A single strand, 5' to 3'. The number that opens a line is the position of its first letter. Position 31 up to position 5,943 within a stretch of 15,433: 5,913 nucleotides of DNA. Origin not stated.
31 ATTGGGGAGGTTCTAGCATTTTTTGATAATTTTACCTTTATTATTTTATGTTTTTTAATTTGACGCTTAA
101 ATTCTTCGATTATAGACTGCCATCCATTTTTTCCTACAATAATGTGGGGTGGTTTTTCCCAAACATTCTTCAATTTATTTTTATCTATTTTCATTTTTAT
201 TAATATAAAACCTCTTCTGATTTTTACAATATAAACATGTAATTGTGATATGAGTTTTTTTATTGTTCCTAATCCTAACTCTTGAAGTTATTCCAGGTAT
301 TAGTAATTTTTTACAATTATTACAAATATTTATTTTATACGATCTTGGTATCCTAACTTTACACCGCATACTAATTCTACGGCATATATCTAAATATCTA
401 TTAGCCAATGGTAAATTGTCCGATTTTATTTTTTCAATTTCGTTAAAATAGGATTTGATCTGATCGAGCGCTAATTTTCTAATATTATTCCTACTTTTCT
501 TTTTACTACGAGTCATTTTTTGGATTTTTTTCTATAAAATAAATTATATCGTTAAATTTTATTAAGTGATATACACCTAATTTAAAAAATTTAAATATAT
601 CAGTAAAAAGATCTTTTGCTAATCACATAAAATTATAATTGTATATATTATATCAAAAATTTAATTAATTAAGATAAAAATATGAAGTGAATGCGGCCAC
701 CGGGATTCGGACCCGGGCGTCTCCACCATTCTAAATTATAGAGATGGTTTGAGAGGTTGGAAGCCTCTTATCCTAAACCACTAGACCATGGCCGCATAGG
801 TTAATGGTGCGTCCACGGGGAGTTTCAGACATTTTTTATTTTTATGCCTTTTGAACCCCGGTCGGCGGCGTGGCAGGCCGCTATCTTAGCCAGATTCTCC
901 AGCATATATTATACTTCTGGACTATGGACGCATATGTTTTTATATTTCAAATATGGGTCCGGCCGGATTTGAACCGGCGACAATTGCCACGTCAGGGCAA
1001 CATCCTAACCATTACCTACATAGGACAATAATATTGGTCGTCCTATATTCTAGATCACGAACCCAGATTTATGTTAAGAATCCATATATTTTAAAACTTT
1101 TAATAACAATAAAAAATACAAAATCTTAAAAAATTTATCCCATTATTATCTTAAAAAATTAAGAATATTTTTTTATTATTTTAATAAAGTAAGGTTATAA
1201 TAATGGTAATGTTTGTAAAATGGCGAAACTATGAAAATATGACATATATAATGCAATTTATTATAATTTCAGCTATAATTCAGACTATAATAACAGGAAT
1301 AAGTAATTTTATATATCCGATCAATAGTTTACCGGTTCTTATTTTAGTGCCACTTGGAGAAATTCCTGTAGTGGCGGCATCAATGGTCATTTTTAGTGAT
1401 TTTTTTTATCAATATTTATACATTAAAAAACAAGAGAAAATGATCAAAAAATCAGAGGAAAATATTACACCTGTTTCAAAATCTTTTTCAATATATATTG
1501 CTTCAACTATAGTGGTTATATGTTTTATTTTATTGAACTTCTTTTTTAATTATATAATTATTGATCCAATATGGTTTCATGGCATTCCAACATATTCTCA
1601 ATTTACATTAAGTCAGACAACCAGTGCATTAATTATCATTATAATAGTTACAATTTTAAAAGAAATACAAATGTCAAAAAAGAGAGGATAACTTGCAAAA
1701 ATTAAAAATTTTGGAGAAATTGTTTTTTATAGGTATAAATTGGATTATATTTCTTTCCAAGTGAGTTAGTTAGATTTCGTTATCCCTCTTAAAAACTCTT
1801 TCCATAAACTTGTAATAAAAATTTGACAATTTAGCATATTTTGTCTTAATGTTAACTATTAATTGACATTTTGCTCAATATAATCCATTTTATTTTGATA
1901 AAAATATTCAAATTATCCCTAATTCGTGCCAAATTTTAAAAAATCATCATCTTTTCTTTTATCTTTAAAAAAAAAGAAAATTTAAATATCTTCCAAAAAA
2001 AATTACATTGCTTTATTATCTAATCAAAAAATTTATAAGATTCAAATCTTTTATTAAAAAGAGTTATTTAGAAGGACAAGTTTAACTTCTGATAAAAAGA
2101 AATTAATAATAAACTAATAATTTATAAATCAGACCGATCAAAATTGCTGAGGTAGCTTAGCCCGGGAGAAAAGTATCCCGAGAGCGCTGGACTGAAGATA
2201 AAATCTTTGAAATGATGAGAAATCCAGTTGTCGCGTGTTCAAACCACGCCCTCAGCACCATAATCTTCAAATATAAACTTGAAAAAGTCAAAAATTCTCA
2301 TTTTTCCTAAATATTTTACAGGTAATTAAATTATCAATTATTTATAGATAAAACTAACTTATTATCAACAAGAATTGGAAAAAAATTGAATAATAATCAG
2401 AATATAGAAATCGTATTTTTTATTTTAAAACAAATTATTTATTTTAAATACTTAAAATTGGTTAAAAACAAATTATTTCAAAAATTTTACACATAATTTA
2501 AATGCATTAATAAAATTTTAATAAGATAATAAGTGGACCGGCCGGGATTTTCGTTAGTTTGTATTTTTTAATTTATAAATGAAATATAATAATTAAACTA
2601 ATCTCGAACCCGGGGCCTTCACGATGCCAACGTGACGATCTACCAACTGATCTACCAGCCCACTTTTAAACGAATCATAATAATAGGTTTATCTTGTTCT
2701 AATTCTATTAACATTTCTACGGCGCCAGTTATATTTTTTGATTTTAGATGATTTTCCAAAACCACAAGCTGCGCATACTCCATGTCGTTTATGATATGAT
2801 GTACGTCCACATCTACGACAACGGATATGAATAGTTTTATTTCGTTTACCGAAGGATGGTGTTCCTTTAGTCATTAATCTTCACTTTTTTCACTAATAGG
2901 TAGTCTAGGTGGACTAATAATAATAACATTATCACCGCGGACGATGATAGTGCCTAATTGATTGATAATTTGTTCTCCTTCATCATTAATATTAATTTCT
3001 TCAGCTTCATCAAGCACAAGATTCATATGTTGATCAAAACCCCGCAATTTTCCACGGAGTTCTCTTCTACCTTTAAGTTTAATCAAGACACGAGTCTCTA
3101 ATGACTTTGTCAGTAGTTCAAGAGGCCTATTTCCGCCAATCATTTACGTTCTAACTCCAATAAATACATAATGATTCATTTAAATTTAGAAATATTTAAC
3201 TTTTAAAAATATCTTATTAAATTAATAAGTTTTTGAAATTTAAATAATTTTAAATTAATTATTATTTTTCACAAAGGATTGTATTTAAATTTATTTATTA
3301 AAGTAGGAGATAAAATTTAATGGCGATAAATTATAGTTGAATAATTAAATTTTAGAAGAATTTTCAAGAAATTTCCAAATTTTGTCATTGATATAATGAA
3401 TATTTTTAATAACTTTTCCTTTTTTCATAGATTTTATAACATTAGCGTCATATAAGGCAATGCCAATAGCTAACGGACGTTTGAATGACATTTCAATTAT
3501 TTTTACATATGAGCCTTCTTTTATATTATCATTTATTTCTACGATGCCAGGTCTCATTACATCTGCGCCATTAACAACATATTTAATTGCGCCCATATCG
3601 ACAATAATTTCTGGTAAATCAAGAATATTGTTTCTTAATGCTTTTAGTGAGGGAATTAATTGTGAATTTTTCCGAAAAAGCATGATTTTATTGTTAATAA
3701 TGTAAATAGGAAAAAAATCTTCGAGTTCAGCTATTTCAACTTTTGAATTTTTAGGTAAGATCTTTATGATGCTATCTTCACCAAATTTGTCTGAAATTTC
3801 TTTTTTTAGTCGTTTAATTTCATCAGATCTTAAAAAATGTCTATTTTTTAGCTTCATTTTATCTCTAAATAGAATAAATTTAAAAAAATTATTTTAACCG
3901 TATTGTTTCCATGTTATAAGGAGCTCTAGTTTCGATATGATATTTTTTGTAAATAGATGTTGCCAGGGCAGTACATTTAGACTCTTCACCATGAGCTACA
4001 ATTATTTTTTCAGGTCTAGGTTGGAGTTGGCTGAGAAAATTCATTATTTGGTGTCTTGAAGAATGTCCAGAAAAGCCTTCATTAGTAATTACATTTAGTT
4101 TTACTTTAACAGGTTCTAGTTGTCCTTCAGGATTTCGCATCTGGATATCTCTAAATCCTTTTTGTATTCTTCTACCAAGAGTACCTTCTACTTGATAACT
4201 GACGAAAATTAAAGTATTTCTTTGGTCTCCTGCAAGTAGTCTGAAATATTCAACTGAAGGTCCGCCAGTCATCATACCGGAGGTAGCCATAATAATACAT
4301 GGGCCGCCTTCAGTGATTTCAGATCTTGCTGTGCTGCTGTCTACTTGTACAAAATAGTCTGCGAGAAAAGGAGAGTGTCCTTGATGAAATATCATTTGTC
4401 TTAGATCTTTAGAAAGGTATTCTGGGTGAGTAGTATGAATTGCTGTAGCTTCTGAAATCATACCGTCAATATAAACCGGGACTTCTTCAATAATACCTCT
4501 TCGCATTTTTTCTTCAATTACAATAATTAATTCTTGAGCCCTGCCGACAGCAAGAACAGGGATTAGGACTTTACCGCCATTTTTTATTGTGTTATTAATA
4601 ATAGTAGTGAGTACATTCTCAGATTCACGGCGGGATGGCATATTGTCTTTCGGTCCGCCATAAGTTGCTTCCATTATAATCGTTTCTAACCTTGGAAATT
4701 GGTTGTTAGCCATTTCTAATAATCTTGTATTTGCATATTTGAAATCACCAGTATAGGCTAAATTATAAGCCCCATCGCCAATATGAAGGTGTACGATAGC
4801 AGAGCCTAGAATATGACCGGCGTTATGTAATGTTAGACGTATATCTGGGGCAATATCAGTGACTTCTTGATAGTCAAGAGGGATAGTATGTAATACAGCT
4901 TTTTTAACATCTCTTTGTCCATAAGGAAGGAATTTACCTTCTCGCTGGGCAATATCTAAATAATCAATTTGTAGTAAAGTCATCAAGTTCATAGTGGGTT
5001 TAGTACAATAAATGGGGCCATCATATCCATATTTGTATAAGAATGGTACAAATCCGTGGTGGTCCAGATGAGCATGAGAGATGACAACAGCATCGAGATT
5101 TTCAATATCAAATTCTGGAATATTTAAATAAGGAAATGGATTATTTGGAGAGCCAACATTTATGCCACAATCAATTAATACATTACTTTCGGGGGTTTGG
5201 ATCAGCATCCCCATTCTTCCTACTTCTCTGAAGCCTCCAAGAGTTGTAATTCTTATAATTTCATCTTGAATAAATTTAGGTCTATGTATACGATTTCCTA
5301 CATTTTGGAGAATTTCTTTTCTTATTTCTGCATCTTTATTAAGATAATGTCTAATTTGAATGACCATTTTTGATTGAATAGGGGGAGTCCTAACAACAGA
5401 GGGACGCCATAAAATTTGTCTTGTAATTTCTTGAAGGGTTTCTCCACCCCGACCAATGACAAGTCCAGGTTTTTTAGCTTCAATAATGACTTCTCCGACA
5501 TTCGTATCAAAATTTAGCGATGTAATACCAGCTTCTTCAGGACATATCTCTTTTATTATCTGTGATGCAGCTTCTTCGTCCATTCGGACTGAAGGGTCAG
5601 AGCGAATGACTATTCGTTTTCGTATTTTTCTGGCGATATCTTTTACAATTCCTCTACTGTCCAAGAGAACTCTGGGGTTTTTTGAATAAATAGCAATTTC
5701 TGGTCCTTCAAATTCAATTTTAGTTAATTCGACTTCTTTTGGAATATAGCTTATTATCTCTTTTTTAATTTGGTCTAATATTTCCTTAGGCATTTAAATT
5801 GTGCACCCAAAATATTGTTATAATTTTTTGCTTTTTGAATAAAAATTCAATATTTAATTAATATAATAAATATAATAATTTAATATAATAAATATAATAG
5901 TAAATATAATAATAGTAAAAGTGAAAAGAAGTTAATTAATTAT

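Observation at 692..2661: All five tRNA genes are interrupted: seven BHB introns, six at non-canonical positions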

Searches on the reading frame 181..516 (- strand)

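Call 11: search_protein_families(library=pfam, proteins=[window:181-516:-])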
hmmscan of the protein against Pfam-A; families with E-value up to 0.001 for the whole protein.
window:181-516:- (111 aa): 1 family
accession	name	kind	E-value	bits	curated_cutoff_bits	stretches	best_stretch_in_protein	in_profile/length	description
PF04032.22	Rpr2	-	1.3e-14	54.6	29.3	1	30-98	13-90/90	RNAse P Rpr2/Rpp21/SNM1 subunit domain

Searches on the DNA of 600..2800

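Call 4: search_rna_families(source=window, start=600, end=2800, threshold=evalue, max_evalue=10, show_alignments=10)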
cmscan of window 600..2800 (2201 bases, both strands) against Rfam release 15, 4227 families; matches with E-value up to 10: 9.
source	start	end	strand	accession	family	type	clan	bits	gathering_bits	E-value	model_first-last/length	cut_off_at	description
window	692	795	-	RF00005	tRNA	Gene; tRNA;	CL00001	52.8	29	5.9e-10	1-71/71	no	tRNA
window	2594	2661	-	RF00005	tRNA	Gene; tRNA;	CL00001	27.4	29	0.0057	1-71/71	no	tRNA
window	2207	2243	+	RF01600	snoR25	Gene; snRNA; snoRNA; CD-box;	-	20.4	50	7.5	1-70/70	no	small nucleolar RNA snoR25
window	691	795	+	RF04354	Plastid-ycf2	Cis-reg;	-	19.9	65.7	0.71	1-75/75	no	Plastid-ycf2 5UTR RNA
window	953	1026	+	RF04354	Plastid-ycf2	Cis-reg;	-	17.6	65.7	3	1-75/75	no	Plastid-ycf2 5UTR RNA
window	653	773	+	RF02076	STnc100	Gene; sRNA;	-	15.9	47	1.6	1-206/206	no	Gammaproteobacterial sRNA STnc100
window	951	1064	-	RF00023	tmRNA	Gene;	CL00001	15.7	47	0.001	1-374/374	no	transfer-messenger RNA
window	600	728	+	RF00023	tmRNA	Gene;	CL00001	14.2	47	0.0044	230-374/374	5'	transfer-messenger RNA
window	2562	2628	-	RF01477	rli43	Gene; sRNA;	-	12.6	100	5.8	1-255/255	no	Listeria sRNA rli43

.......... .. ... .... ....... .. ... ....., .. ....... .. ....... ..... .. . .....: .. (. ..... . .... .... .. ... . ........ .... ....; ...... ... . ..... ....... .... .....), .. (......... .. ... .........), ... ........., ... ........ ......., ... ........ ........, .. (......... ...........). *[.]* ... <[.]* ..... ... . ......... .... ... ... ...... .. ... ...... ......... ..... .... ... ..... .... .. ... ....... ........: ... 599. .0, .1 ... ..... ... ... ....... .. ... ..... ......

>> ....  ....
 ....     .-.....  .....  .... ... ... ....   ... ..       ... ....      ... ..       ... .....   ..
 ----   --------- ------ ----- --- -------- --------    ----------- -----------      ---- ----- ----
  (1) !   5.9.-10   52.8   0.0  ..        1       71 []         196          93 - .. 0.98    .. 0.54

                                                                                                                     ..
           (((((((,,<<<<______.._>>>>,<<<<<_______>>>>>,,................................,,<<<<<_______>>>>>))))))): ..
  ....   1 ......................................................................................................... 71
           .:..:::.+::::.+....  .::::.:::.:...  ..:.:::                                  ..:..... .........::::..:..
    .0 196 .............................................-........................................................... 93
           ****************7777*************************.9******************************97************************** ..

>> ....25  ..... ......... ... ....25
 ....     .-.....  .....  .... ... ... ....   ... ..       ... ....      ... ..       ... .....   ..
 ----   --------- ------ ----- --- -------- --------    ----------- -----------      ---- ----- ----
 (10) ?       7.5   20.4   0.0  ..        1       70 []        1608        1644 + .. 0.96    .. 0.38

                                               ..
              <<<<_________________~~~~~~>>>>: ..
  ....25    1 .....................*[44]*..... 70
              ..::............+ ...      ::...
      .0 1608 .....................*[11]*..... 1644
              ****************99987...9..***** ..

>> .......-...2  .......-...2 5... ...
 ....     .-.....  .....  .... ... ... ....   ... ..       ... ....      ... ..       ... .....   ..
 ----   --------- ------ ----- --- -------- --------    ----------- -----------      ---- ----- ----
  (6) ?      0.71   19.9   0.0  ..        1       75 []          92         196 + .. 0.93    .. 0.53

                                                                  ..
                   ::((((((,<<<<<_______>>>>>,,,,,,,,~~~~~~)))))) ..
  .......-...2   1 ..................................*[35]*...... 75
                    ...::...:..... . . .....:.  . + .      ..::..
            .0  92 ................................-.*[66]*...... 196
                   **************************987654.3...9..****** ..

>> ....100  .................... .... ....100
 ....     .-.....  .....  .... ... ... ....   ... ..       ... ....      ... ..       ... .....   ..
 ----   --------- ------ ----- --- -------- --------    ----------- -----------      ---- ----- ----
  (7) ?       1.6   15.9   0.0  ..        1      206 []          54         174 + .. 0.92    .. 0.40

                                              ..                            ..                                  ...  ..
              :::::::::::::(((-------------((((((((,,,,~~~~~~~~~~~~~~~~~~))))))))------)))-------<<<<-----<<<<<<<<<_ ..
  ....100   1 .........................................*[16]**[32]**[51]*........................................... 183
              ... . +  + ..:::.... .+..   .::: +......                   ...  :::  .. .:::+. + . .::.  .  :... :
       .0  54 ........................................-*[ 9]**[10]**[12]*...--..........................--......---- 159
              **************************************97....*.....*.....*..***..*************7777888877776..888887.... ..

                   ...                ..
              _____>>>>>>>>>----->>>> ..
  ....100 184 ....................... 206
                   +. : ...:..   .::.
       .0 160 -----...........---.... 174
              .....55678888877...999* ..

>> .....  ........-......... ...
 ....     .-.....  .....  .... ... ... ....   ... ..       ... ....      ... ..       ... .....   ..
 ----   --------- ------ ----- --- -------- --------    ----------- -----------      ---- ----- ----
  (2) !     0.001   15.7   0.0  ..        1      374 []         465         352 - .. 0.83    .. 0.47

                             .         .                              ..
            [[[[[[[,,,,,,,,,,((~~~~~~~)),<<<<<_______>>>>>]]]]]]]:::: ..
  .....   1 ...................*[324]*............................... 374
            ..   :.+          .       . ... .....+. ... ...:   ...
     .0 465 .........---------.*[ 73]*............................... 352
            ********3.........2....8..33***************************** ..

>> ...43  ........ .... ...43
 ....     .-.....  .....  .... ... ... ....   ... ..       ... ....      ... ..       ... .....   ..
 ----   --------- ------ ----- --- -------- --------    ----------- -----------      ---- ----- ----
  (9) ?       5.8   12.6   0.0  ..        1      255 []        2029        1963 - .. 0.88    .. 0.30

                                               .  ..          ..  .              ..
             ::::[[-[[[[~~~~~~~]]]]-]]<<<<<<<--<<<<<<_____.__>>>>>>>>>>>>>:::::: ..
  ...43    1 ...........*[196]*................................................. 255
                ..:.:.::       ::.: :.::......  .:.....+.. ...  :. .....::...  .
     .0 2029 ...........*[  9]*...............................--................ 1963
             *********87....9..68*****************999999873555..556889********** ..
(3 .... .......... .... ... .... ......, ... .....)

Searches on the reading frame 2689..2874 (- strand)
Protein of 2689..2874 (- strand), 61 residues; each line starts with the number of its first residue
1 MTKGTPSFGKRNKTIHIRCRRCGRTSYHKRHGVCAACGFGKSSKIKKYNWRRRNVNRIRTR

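Call 11: search_protein_families(library=pfam, proteins=[window:2689-2874:-])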
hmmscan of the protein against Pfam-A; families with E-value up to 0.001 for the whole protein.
window:2689-2874:- (61 aa): 1 family
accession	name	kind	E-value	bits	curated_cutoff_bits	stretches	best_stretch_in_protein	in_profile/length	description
PF01907.25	Ribosomal_L37e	-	3e-23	82.1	27.6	1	2-53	1-51/53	Ribosomal protein L37e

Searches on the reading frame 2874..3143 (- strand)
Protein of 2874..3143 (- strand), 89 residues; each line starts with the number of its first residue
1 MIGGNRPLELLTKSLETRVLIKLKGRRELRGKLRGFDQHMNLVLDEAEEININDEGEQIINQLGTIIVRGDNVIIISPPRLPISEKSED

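Call 11: search_protein_families(library=pfam, proteins=[window:2874-3143:-])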
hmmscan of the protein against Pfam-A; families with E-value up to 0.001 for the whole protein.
window:2874-3143:- (89 aa): 1 family
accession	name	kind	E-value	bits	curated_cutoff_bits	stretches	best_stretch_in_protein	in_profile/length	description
PF01423.28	LSM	-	6.1e-23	80.7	23.4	1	10-78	2-66/66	LSM domain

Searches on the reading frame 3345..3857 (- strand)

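Call 11: search_protein_families(library=pfam, proteins=[window:3345-3857:-])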
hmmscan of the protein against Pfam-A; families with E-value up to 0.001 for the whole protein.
window:3345-3857:- (170 aa): 3 families
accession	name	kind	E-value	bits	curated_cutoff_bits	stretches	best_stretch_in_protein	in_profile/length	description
PF01472.26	PUA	-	1.7e-19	70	24.8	1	82-156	1-74/74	PUA domain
PF09183.16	DUF1947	-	1.8e-09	38.1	22.5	1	5-76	1-64/65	Domain of unknown function (DUF1947)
PF17832.7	Pre-PUA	-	1.2e-07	32.6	23.5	1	2-74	6-82/86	Pre-PUA-like domain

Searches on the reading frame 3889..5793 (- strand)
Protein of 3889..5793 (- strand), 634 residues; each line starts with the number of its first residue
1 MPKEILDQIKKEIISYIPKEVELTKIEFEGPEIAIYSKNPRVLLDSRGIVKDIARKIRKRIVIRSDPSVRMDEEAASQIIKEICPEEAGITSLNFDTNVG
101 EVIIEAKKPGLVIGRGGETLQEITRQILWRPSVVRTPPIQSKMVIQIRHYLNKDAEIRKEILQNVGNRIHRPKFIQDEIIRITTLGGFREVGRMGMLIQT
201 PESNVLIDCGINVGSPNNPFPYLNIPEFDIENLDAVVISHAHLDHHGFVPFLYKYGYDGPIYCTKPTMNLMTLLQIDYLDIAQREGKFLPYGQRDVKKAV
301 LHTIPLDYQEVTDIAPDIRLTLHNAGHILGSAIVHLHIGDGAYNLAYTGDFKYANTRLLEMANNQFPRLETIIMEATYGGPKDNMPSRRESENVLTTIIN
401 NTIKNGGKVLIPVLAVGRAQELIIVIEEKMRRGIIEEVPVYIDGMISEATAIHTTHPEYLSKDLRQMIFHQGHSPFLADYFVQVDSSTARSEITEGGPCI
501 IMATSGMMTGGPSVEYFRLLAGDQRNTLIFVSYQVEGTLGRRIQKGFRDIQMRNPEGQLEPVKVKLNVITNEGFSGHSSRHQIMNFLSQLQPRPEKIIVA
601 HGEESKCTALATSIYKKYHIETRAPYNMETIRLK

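Call 11: search_protein_families(library=pfam, proteins=[window:3889-5793:-])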
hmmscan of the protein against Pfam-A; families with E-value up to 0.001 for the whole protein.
window:3889-5793:- (634 aa): 7 families
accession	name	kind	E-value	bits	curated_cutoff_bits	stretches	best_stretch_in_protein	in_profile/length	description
PF10996.14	Beta-Casp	-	6e-33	114.3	27.7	1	419-543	1-120/120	Beta-Casp domain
PF17214.9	KH_TffA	-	3.3e-26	91.5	22.6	1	4-70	2-68/68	Transcription termination factor FttA, KH domain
PF07521.17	RMMBL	-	1.1e-16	61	21.6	1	562-625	2-63/63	Zn-dependent metallo-hydrolase RNA specificity domain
PF16661.11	Lactamase_B_6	-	7.2e-14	52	27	1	198-362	2-173/193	Metallo-beta-lactamase superfamily domain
PF00753.33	Lactamase_B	-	4.5e-13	50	22.7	1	196-360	9-159/196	Metallo-beta-lactamase superfamily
PF12706.13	Lactamase_B_2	-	2.1e-11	44.2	27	1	204-379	2-167/200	Beta-lactamase superfamily domain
PF07650.23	KH_2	-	0.00024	21.3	22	1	81-127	7-54/78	KH domain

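Call 22: find_related_loci(query=window:3889-5793:-, collection=genome_contigs, flank=6000)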
Query window:3889-5793:- (634 aa) in genome_contigs; peptide patterns used: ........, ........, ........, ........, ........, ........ (x = any residue, [..] = any of these).
112 stretches matched a pattern; 2 encode a relative of the query (tblastn E <= 1e-3); 2 distinct loci.
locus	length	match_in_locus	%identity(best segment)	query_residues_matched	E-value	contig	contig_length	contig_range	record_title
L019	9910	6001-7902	87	1-634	0e+0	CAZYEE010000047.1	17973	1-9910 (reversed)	MAG TPA_asm: uncultured archaeon isolate binchicken_co19_528 genome assembly, contig: NODE_4972_length_17973_cov_4.80656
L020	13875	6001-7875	53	3-633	0e+0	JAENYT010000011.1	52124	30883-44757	MAG: Methanobacteriota archaeon isolate BL5_bin.5 BL5_bin5_NODE_197_length_52124_cov_25.111487, whole genome shotgun seq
